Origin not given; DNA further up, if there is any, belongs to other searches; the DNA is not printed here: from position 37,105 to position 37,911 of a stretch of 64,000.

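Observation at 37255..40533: PaREP1/HEPN-like small gene directly upstream of an MmeI-family restriction-modification enzyme: candidate undescribed two-gene defence module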

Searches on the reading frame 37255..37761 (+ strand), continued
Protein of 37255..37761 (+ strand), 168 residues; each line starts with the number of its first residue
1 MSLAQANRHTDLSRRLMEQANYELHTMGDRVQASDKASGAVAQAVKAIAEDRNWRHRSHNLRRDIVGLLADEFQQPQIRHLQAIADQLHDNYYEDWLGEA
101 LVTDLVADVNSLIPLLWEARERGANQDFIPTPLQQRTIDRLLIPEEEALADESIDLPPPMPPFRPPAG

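Call 64: find_encoding_contigs(protein=P0294, flank=2500, max_places=10)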
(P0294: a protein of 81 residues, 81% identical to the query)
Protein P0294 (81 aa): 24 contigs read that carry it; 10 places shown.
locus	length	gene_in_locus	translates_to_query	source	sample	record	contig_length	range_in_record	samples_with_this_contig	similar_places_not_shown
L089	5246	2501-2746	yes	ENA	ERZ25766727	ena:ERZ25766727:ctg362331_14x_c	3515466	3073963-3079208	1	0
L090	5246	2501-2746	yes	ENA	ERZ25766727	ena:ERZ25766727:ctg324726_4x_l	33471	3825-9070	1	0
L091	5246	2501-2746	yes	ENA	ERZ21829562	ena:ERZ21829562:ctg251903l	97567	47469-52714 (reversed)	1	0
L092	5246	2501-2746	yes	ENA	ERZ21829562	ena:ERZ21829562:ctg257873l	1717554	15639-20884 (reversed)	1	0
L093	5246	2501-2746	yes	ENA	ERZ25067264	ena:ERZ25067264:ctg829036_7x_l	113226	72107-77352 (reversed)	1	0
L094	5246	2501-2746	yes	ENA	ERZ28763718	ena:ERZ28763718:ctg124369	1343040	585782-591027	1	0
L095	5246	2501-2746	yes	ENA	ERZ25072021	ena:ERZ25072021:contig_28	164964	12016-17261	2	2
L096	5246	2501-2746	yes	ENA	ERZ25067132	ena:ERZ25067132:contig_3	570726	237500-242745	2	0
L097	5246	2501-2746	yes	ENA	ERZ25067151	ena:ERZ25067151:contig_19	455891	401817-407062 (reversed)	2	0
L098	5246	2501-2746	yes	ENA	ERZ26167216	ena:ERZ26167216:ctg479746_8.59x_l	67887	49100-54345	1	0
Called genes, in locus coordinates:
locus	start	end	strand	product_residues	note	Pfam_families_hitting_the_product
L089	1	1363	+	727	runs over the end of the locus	PF09371:Tex_N, PF22706:Tex_central_region, PF16921:Tex_YqgF, PF14639:YqgF (weak), PF14635:HHH_7 (weak), PF12836:HHH_3, PF17674:HHH_9, PF00575:S1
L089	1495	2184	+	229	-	PF02371:Transposase_20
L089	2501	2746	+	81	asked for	PF15919:HicB_lk_antitox (weak), PF15970:HicB-like_2 (weak)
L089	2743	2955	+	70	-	PF07927:HicA_toxin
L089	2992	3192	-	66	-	-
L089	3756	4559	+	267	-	-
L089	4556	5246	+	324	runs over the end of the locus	PF10923:BrxC_BrxD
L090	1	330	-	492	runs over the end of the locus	-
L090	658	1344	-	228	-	PF13358:DDE_3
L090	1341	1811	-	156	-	PF13384:HTH_23, PF13551:HTH_29, PF13565:HTH_32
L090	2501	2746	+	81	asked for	PF15919:HicB_lk_antitox (weak), PF15970:HicB-like_2 (weak)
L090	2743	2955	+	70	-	PF07927:HicA_toxin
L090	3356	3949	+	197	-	PF03803:Scramblase, PF04525:LOR (weak)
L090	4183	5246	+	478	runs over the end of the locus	PF12623:Hen1_L, PF02353:CMAS (weak), PF05175:MTS (weak), PF13489:Methyltransf_23, PF13847:Methyltransf_31 (weak), PF08241:Methyltransf_11, PF08242:Methyltransf_12, PF13649:Methyltransf_25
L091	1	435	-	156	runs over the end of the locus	PF13384:HTH_23, PF13551:HTH_29, PF13565:HTH_32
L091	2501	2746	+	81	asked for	PF15919:HicB_lk_antitox (weak), PF15970:HicB-like_2 (weak)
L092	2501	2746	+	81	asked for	PF15919:HicB_lk_antitox (weak), PF15970:HicB-like_2 (weak)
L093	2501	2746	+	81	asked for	PF15919:HicB_lk_antitox (weak), PF15970:HicB-like_2 (weak)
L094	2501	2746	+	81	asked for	PF15919:HicB_lk_antitox (weak), PF15970:HicB-like_2 (weak)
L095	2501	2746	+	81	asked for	PF15919:HicB_lk_antitox (weak), PF15970:HicB-like_2 (weak)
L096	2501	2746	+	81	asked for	PF15919:HicB_lk_antitox (weak), PF15970:HicB-like_2 (weak)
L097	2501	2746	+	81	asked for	PF15919:HicB_lk_antitox (weak), PF15970:HicB-like_2 (weak)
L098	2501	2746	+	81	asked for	PF15919:HicB_lk_antitox (weak), PF15970:HicB-like_2 (weak)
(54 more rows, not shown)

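Call 65: find_encoding_contigs(protein=P0326, flank=2500, max_places=8)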
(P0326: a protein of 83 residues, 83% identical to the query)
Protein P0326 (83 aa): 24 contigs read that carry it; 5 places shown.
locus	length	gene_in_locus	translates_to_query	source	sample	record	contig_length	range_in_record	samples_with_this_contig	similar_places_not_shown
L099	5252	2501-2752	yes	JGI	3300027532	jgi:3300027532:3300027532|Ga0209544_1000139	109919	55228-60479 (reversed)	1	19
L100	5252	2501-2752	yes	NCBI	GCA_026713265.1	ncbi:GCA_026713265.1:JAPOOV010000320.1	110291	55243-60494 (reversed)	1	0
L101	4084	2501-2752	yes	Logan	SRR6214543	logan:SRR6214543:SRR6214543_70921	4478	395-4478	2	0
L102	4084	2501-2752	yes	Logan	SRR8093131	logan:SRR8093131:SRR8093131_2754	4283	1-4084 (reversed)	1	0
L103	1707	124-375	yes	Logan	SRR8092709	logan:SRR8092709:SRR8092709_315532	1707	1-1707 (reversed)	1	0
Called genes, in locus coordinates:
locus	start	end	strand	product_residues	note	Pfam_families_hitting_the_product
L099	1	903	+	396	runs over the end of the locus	PF02515:CoA_transf_3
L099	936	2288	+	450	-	PF02515:CoA_transf_3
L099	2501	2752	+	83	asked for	-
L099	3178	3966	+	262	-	-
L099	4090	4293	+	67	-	-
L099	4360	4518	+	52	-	-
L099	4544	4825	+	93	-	PF05015:HigB-like_toxin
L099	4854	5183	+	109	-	PF01381:HTH_3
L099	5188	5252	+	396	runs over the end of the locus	PF00583:Acetyltransf_1 (faint), PF13527:Acetyltransf_9, PF17668:Acetyltransf_17, PF13530:SCP2_2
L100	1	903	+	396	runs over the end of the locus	PF02515:CoA_transf_3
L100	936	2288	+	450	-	PF02515:CoA_transf_3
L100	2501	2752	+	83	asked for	-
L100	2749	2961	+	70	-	PF07927:HicA_toxin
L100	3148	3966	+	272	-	-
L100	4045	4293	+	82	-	PF13527:Acetyltransf_9 (weak)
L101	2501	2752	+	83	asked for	-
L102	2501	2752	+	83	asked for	-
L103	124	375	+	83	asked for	-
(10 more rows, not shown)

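Call 68: search_protein_families(library=pfam, proteins=[L011:8316-9131:-, L002:11056-12234:+, L079:6022-9009:-, L041:11869-14679:-], max_evalue=0.001)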
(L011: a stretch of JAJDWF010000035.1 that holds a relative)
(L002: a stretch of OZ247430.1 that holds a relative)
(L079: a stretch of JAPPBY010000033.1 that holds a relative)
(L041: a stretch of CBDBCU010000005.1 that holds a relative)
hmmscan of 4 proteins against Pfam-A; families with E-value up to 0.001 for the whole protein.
L011:8316-9131:- (271 aa): 1 family
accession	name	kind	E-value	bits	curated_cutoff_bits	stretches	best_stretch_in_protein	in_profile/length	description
PF10137.14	CAP12-PCTIR_TIR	-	3.9e-38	130.5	24.7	1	125-243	2-118/119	CAP12/Pycsar effector protein, TIR domain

L002:11056-12234:+ (393 aa): 0 families

L079:6022-9009:- (995 aa): 6 families
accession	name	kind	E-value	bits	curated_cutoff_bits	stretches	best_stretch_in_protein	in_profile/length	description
PF02913.24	FAD-oxidase_C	-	2e-56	191.9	21.2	1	300-549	2-248/248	FAD linked oxidases, C-terminal domain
PF01565.28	FAD_binding_4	-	4.1e-41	140.4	26.4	1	75-208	1-134/139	FAD binding domain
PF02754.22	CCG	-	3.8e-10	40.2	20.6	1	766-842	11-85/85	Cysteine-rich domain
PF13183.11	Fer4_8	-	9.9e-09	36.1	27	1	586-662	2-68/68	4Fe-4S dicluster domain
PF13534.11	Fer4_17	-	1.8e-08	35.2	22.2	1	588-663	1-61/61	4Fe-4S dicluster domain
PF13237.11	Fer4_10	-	0.00089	19.6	25.5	0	644-680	5-32/53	4Fe-4S dicluster domain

L041:11869-14679:- (936 aa): 4 families
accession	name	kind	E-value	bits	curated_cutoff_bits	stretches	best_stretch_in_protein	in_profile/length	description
PF06634.17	DUF1156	-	2.8e-26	91.9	24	1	16-79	2-69/73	Protein of unknown function (DUF1156)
PF01170.24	UPF0020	-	1.4e-06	28.6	22.3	1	134-160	28-54/197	RMKL-like, methyltransferase domain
PF02086.21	MethyltransfD12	-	8.3e-05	22.9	22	1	127-181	12-68/253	D12 class N6 adenine-specific DNA methyltransferase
PF01555.25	N6_N4_Mtase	-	0.00017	22.1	26.7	0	137-172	184-219/221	DNA methylase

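Call 70: search_protein_families(library=padloc, proteins=[L011:9318-11318:-, L011:8316-9131:-, L015:11508-14495:+, L061:10441-12621:-, L061:12640-13389:-, L003:10966-12579:+, L003:12575-13774:+, L002:11056-12234:+, L002:12239-13438:+, L055:10761-11663:+], max_evalue=0.00001)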
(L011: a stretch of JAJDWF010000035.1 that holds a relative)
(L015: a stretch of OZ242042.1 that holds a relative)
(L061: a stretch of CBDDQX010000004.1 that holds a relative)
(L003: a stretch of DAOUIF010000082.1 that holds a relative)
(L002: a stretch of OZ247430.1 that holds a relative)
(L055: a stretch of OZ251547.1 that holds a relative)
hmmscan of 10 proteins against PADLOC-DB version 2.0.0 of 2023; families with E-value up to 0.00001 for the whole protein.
L011:9318-11318:- (666 aa): 0 families

L011:8316-9131:- (271 aa): 9 families
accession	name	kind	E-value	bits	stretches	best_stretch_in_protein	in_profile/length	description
PDLC05005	PDC-S35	-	2e-66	222.4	1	107-268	100-262/264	-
PDLC05007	PDC-S35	-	4.8e-64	214.7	1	112-267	123-276/278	-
PDLC05004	PDC-S35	-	7.7e-60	200.7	1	105-267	102-263/265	-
PDLC05006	PDC-S35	-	2.9e-47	159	1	111-267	71-230/231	-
PDLC05003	PDC-S35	-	6.3e-43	145.1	1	104-269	65-241/245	-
PDLC00731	Effector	-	2.6e-16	57.5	1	163-248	197-281/306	TIR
PDLC00729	Effector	-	5.7e-15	53.5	1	169-247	52-127/310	TIR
PDLC02371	PycTIR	-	1.6e-13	48.7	1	103-248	132-265/288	-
PDLC00732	Effector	-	1.1e-12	45.5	1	164-247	194-276/301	TIR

L015:11508-14495:+ (996 aa): 2 families
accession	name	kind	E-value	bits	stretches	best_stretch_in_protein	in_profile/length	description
PDLC03338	MTase_II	-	3.8e-08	30.5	0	338-458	119-230/604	Type II methyltransferase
PDLC04134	mad2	-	4.1e-07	27.2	1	330-643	252-450/492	mads_2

L061:10441-12621:- (726 aa): 29 families (the best 25 are shown)
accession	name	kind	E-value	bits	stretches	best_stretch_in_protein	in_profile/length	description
PDLC02189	DUF1156_MTase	-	9.2e-26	88.3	2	497-646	546-689/944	-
PDLC03233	MTase_II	-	1.1e-25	88.3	1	483-688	478-695/731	Type II methyltransferase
PDLC03314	MTase_II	-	3.5e-21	73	2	498-638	547-683/944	Type II methyltransferase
PDLC00661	HmaB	-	5.9e-21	72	1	237-530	328-601/973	DNA-adenine methylase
PDLC02541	PglX|PglXI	-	3.1e-20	69.9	1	476-604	472-594/919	PglXI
PDLC00660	HmaB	-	2.4e-19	66.8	1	273-528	362-598/967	DNA-adenine methylase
PDLC03325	MTase_II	-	3.5e-19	66.9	2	89-152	92-155/426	Type II methyltransferase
PDLC03312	MTase_II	-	4.3e-16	55.8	1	490-640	1121-1273/1344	Type II methyltransferase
PDLC03352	MTase_II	-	1.9e-15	53.8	1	481-530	550-598/1023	Type II methyltransferase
PDLC03367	MTase_II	-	1.1e-14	51.7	2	499-600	347-444/633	Type II methyltransferase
PDLC03346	MTase_II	-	1.3e-12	44.3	1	493-634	603-737/1068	Type II methyltransferase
PDLC03322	MTase_II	-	1.1e-11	42.3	1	88-156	64-132/446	Type II methyltransferase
PDLC03387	MTase_II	-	2.7e-11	41.1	0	85-124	230-268/289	Type II methyltransferase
PDLC03353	MTase_II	-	3.6e-11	41.1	0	87-119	207-239/260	Type II methyltransferase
PDLC03239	MTase_II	-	8.6e-11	39.2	0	76-144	82-148/442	Type II methyltransferase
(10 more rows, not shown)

L061:12640-13389:- (249 aa): 0 families

L003:10966-12579:+ (538 aa): 2 families
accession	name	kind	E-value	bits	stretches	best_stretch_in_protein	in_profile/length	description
PDLC03448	REase_II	-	2.2e-16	57.1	2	267-328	448-510/857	Type II restriction enzyme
PDLC03547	REase_II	-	8.4e-16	55.6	1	268-374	266-373/585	Type II restriction enzyme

L003:12575-13774:+ (400 aa): 0 families

L002:11056-12234:+ (393 aa): 1 family
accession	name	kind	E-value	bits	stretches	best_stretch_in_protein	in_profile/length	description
PDLC03656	mREase_IV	-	2.8e-06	25.3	1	299-358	204-257/277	Type IV methyl-directed restriction enzyme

L002:12239-13438:+ (400 aa): 58 families (the best 25 are shown)
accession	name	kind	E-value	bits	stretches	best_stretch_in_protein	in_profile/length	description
PDLC03378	MTase_II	-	1.2e-77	259.6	1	71-396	5-330/344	Type II methyltransferase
PDLC03234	MTase_II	-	3.1e-70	235.3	2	71-272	7-190/375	Type II methyltransferase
PDLC03326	MTase_II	-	7.1e-67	224.3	2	72-267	8-187/412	Type II methyltransferase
PDLC00026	DruM2|DruM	-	2.5e-61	206.1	1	72-396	8-318/336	DNA cytosine methylase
PDLC03272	MTase_II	-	2.2e-60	202.9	1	63-396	69-390/407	Type II methyltransferase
PDLC00033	DruM2|DruM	-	2.1e-58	196.4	2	65-264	18-198/368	DNA cytosine methylase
PDLC00030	DruM2|DruM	-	4.3e-49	165.7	2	67-257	4-185/380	DNA cytosine methylase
PDLC00027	DruM2|DruM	-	4.7e-49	165.7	2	62-268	5-185/361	DNA cytosine methylase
PDLC02650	DrmMII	-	2.3e-48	163.2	3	71-210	11-138/435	DrmMII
PDLC02649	DrmMII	-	2.6e-48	163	2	146-269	118-232/422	DrmMII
PDLC03237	MTase_II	-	4.5e-47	158.6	2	71-260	796-972/1036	Type II methyltransferase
PDLC02648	DrmMII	-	9.4e-47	157.9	2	69-259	22-228/468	DrmMII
PDLC00031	DruM2|DruM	-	1.7e-44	150.4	2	62-267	5-184/361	DNA cytosine methylase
PDLC03307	MTase_II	-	1.6e-43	147.4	2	74-271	6-206/382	Type II methyltransferase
PDLC02656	DrmMII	-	2.7e-43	146.5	2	321-396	395-469/491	DrmMII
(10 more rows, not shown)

L055:10761-11663:+ (301 aa): 1 family
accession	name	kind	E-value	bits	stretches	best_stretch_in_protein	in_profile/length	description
PDLC04606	PDC-M37B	-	2.7e-06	24.8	0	47-69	177-199/390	-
